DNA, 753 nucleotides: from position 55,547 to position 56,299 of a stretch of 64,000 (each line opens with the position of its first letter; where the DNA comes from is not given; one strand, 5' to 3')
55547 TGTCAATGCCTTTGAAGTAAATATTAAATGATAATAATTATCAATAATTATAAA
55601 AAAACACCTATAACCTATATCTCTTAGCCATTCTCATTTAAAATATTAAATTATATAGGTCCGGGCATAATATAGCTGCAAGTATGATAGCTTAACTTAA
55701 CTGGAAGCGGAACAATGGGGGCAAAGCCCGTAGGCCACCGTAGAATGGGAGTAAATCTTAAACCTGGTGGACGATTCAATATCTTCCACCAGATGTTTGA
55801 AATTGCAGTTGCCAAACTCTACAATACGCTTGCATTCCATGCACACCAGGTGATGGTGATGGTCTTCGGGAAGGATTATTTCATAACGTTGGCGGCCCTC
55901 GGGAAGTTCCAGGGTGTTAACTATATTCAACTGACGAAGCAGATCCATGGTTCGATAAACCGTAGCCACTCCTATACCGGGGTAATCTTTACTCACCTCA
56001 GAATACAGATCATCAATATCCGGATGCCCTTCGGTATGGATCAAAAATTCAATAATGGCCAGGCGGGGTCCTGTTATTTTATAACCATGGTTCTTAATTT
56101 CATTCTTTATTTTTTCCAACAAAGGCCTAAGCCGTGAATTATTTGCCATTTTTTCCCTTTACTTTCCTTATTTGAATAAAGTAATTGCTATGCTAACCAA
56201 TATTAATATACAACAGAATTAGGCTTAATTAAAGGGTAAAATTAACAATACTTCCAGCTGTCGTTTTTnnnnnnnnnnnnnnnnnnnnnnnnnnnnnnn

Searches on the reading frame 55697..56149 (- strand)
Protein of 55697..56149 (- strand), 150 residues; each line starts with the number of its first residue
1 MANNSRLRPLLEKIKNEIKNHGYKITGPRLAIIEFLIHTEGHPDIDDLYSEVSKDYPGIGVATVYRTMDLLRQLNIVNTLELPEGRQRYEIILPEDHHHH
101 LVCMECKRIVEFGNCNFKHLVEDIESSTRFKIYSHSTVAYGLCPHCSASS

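Call 3: search_protein_families(library=pfam, proteins=[window:55697-56149:-], max_evalue=0.01)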
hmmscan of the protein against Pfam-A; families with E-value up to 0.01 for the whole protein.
window:55697-56149:- (150 aa): 1 family
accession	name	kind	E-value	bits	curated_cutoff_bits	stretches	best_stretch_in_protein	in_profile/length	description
PF01475.25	FUR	-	1.3e-32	112.9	23.1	1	21-137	2-118/121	Ferric uptake regulator family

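Call 4: search_protein_families(library=ncbifam, proteins=[window:55697-56149:-], max_evalue=0.01)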
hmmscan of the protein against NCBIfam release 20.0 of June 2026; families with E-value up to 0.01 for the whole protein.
window:55697-56149:- (150 aa): 9 families
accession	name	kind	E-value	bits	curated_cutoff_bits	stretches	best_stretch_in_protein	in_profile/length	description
NF052545.1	TransRegPerRClab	equivalog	2.8e-31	108.3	180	1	12-148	2-136/138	transcriptional regulator PerR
NF051892.1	TransRegFurBacil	equivalog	3.4e-30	105.1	220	1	11-148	5-145/149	ferric iron uptake transcriptional regulator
NF051891.1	TransRegFurHelico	equivalog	5.6e-22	78.2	200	1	6-148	6-147/148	ferric iron uptake transcriptional regulator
NF006999.0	PRK09462.1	equivalog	1.6e-21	76.4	146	1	16-145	6-135/148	ferric iron uptake transcriptional regulator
NF047406.1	TransRegPerRTherm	equivalog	2.5e-15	56.8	200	1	25-148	6-127/130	manganese-dependent transcriptional regulator PerR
NF047462.1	FUR_perox_PerRA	exception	1.3e-08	35.5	200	1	12-110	6-102/142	peroxide-responsive transcriptional repressor PerRA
NF045678.1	TransRegIrrA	equivalog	1.1e-05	25.3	150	1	13-103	8-98/138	iron response transcriptional regulator IrrA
NF008646.0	PRK11639.1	equivalog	1.3e-05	25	167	1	10-147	9-147/171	zinc uptake transcriptional repressor Zur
NF045677.1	FeRespRegIrr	equivalog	6.1e-05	23.1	170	1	17-105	3-91/127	Fur family transcriptional regulator Irr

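Call 65: search_solved_structures(query=window:55697-56149:-, max_evalue=0.00001, show_alignments=1)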
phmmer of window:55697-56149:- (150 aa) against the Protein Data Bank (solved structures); distinct sequences matched with E-value up to 0.00001: 23.
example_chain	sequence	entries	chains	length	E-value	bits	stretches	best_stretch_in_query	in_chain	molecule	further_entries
9ire_A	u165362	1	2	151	8.5e-22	80.8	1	10-148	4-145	Ferric uptake regulation protein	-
2fe3_A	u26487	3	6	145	1.6e-21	79.9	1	15-148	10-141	Peroxide operon regulator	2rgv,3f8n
6d57_A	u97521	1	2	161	3.2e-21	79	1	6-147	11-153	Ferric uptake regulation protein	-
4ets_A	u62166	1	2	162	3.3e-21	78.9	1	6-147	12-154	Ferric uptake regulation protein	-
4raz_A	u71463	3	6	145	1.5e-19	73.5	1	11-142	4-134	DNA-binding transcriptional dual regulator of siderophore biosynthesis and transport(Fur f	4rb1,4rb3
4ray_A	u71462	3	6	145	6.6e-19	71.5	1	12-142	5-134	DNA-binding transcriptional dual regulator of siderophore biosynthesis and transport(Fur f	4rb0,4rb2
5fd6_A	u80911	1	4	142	2.9e-18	69.4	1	19-142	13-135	Ferric uptake regulation protein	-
5fd5_A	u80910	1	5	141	3e-18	69.3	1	19-142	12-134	Ferric uptake regulation protein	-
2xig_A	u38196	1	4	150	1.2e-17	67.4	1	6-149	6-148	FERRIC UPTAKE REGULATION PROTEIN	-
4i7h_A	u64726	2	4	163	1.4e-17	67.1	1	12-149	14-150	peroxide stress sensing regulator | Peroxide stress regulator PerR, FUR family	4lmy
8j6w_A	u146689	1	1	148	1.9e-17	66.7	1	17-145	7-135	Ferric uptake regulation protein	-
3eyy_A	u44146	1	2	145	3.3e-17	65.9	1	15-147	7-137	Putative iron uptake regulatory protein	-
5nbc_A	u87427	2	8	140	8.5e-17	64.6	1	17-147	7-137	Ferric uptake regulation protein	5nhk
2w57_A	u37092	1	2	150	3e-16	62.9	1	17-144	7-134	FERRIC UPTAKE REGULATION PROTEIN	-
6dk4_A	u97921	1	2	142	5.6e-15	58.7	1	17-128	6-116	Ferric uptake regulation protein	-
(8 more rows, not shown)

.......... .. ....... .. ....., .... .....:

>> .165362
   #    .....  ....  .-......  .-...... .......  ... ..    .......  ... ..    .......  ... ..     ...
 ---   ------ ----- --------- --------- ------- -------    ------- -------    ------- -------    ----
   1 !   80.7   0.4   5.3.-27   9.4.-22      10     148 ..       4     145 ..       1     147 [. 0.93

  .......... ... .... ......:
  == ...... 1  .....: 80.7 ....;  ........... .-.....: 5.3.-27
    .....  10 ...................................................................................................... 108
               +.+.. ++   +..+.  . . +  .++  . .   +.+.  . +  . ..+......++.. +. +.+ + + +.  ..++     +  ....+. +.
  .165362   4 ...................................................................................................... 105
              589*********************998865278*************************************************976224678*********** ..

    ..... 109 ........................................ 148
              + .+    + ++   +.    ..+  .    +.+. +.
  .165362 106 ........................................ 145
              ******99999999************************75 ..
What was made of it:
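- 55697..56149 (-): Fur-family regulator, Zur-like by context. Calls 3, 4, 65.
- Checked: The regulator is Fur-family by sequence and is closer to solved Fur/PerR than to Zur (calls 4, 65).
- The regulator resembles Fur/PerR more than Zur by sequence (calls 4, 65).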
